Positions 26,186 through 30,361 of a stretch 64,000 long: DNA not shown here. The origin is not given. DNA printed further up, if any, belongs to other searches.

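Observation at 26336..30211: One protein combining an ARF-GEF (Sec7) domain and a Rab-GAP-like (TBC) domain, with the TBC catalytic fingers apparently replaced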

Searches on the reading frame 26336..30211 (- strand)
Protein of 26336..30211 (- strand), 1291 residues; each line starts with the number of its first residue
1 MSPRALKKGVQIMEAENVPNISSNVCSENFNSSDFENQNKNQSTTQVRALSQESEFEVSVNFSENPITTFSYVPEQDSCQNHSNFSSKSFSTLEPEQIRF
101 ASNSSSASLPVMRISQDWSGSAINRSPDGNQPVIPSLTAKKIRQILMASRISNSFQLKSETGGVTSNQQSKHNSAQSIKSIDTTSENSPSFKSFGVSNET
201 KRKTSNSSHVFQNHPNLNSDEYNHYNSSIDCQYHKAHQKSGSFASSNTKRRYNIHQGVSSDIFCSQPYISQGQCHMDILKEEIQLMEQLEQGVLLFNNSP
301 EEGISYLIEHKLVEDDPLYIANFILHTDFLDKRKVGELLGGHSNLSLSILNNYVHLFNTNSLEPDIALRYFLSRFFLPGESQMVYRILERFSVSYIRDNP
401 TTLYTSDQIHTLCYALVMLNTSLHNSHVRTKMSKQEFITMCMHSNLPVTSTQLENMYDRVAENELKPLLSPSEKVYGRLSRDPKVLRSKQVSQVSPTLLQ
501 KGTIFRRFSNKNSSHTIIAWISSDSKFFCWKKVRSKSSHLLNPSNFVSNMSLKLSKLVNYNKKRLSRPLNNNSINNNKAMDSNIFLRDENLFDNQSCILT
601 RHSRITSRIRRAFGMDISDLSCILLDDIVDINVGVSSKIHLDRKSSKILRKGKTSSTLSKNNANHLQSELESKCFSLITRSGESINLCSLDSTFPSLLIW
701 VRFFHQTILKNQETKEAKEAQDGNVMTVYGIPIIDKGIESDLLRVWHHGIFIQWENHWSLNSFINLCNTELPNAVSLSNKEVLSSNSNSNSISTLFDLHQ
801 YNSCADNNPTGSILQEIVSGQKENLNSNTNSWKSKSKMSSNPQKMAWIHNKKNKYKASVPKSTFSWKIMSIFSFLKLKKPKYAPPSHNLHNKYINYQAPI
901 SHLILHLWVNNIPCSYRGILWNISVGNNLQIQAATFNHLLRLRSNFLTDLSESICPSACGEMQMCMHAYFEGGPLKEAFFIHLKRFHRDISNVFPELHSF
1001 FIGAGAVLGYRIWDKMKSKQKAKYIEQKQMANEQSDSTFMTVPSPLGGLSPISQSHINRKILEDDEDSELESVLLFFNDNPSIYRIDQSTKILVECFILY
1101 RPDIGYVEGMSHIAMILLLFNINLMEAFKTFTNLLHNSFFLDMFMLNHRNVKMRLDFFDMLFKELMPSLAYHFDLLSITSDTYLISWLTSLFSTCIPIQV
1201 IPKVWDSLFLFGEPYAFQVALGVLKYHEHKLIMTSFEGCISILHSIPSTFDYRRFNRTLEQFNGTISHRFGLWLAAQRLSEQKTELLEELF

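Call 3: search_protein_families(library=pfam, proteins=[window:26336-30211:-], max_evalue=1)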
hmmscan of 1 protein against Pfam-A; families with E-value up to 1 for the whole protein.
window:26336-30211:- (1291 aa): 3 families
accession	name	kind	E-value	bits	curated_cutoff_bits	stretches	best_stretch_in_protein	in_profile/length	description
PF01369.25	Sec7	-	3.8e-54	183.5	22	1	287-465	3-183/183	Sec7 domain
PF00566.25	RabGAP-TBC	-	2.6e-29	102.9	25.2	1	1095-1232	78-216/216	Rab-GTPase-TBC domain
PF23436.1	RabGap-TBC_2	-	4.4e-21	76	27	1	1094-1245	8-159/214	RabGAP TBC domain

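Call 4: search_solved_structures(query=window:26336-30211:-, max_evalue=1, show_alignments=3)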
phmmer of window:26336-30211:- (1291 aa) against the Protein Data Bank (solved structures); distinct sequences matched with E-value up to 1: 41.
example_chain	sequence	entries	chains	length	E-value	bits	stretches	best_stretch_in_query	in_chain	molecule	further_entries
1r8m_E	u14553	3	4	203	8.2e-30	106.3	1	284-463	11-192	Arno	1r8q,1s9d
4jmi_A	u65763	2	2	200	2.1e-29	104.9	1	282-463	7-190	Cytohesin-2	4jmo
4jwl_A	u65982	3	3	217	2.1e-29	104.9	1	281-463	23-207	Cytohesin-2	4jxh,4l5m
4z21_A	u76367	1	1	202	2.9e-29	104.5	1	284-463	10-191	Cytohesin-2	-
1r8s_E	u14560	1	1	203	2.9e-29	104.5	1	284-463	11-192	Arno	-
1pbv_A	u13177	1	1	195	3.2e-29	104.3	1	284-462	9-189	ARNO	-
2qq8_A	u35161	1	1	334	2.5e-28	101.3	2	1094-1248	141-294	TBC1 domain family member 14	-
3ltl_A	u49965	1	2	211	4.3e-28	100.6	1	277-461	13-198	Brefeldin A-inhibited guanine nucleotide-exchange protein 1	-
4oiy_A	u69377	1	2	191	4.6e-28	100.5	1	289-465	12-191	Protein transport protein SEC7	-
2r09_A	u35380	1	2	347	8e-28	99.7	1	286-462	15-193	Cytohesin-3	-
2r0d_A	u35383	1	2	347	8.5e-28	99.6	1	286-462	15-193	Cytohesin-3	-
6u3e_A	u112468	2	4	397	9.1e-28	99.5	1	285-462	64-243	Cytohesin-3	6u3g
6bbp_A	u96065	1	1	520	1.4e-27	98.9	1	284-462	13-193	Cytohesin-3,ADP-ribosylation factor 6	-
6bbq_A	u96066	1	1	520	1.4e-27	98.9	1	284-462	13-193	Cytohesin-3,ADP-ribosylation factor 6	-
8ucq_B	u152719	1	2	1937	9.1e-26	92.9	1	281-465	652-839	SEC7 domain-containing protein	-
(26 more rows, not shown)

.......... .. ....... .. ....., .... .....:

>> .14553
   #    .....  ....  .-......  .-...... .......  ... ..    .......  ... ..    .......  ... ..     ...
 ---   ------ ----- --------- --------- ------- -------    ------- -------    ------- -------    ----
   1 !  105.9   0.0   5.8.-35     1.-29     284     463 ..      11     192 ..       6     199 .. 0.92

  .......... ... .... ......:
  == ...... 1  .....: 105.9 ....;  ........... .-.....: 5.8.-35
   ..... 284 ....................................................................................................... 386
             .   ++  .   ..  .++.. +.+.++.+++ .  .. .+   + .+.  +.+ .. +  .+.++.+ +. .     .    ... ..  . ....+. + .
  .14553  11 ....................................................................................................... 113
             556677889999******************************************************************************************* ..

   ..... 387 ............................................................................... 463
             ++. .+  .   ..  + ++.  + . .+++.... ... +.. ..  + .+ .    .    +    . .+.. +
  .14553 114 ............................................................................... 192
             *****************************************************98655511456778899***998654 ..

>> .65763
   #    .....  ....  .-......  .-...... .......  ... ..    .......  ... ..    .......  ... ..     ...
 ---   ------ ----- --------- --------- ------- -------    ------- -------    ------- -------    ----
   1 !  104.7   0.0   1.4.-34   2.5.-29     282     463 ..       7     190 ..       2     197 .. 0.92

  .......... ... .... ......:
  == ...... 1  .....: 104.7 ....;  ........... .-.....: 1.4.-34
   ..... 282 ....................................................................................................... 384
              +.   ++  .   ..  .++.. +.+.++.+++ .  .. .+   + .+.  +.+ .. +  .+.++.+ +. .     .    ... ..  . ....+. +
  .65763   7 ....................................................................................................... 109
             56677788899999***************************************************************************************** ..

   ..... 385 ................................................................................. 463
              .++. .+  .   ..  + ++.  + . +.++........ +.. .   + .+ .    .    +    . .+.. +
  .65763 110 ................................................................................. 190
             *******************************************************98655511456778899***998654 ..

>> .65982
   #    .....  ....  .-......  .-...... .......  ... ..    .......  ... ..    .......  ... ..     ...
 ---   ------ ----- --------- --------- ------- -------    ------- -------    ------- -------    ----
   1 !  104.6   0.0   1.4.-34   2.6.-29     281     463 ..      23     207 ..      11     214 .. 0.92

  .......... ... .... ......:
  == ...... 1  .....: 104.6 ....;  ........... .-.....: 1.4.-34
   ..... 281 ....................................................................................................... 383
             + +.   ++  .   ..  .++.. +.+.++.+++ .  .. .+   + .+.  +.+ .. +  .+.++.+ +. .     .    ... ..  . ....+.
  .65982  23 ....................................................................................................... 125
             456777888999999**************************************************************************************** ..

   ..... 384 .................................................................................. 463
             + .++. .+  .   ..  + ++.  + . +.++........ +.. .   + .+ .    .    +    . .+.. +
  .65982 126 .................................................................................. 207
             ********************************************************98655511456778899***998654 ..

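Call 14: list_cluster_members(proteins=[window:26339-30211:-, window:23987-25660:-, window:30781-32235:-])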
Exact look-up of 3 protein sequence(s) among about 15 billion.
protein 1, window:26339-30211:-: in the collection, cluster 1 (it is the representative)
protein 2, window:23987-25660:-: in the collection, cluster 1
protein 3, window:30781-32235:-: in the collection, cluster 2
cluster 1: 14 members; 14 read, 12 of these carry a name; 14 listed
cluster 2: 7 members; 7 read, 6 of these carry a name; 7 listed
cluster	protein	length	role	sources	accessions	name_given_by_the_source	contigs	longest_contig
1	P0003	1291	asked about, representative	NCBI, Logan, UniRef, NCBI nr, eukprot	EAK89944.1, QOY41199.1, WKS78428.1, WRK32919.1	protein with sec7+ TBC domains (domain in Tre-2, BUB2p, and Cdc16p. probable Rab-GAPs) ... | Protein with sec7+ TBC domains n=2 Tax=Cryptosporidium parvum TaxID=5807 ... | QOY41199.1 hypothetical protein CPATCC_002860 [Cryptosporidium parvum]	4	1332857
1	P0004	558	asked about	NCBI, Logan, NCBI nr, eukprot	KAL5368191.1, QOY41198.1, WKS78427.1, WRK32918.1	hypothetical protein CPHLJ_6g3130 [Cryptosporidium parvum] | Uncharacterized protein CPATCC_0014700 [Cryptosporidium parvum] | QOY41198.1 hypothetical protein CPATCC_002858 [Cryptosporidium parvum]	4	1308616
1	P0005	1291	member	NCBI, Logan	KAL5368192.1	sec7 and TBC domain-containing protein [Cryptosporidium parvum]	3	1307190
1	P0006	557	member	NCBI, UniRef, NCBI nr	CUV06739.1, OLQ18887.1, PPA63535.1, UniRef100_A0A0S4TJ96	unnamed protein product [Cryptosporidium hominis] | Uncharacterized protein n=1 Tax=Cryptosporidium hominis TaxID=237895 ... | hypothetical protein ChTU502y2012_415g0055 [Cryptosporidium hominis]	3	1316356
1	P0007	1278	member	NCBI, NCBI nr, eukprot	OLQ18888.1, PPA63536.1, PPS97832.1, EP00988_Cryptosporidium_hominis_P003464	Sec7 domain protein [Cryptosporidium hominis] | Sec7 domain [Cryptosporidium hominis] | PPS97832.1 Sec7/Rab-GTPase-TBC domain containing protein [Cryptosporidium hominis]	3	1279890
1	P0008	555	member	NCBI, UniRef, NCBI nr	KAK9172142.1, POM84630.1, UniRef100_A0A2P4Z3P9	hypothetical protein CmeUKMEL1_13355 [Cryptosporidium meleagridis] | Uncharacterized protein n=1 Tax=Cryptosporidium meleagridis TaxID=93969 ...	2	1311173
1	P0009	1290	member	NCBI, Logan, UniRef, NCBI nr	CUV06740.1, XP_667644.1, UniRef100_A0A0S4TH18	unnamed protein product [Cryptosporidium hominis] | SEC7 domain-containing protein n=2 Tax=Cryptosporidium hominis TaxID=237895 ... | cytohesin-like protein [Cryptosporidium hominis TU502]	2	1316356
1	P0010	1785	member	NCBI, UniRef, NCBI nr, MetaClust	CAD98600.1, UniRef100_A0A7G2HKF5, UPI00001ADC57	cytohesin-like protein, possible [Cryptosporidium parvum] | Cytohesin-like protein, possible n=3 Tax=Cryptosporidium parvum TaxID=5807 ... | status=active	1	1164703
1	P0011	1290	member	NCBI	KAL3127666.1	sec7 and TBC domain-containing protein [Cryptosporidium hominis]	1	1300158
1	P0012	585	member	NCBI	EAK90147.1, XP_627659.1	hypothetical protein, partial [Cryptosporidium parvum Iowa II]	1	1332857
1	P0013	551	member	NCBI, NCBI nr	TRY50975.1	Uncharacterized protein CTYZ_00001506 [Cryptosporidium tyzzeri]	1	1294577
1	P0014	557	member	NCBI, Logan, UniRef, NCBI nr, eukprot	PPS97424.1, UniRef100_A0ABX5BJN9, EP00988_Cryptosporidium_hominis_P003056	Uncharacterized protein GY17_00000325 [Cryptosporidium hominis] | ELM2 domain-containing protein n=1 Tax=Cryptosporidium hominis TaxID=237895 ... | PPS97424.1 Uncharacterized protein GY17_00000325 [Cryptosporidium hominis]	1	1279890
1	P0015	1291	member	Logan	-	-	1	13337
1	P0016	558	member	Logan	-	-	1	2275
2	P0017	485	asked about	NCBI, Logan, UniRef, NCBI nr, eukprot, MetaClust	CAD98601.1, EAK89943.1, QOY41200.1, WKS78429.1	hypothetical protein [Cryptosporidium parvum Iowa II] | Uncharacterized protein n=2 Tax=Cryptosporidium parvum TaxID=5807 RepID=Q5CWZ3_CRYPI | QOY41200.1 hypothetical protein CPATCC_002861 [Cryptosporidium parvum]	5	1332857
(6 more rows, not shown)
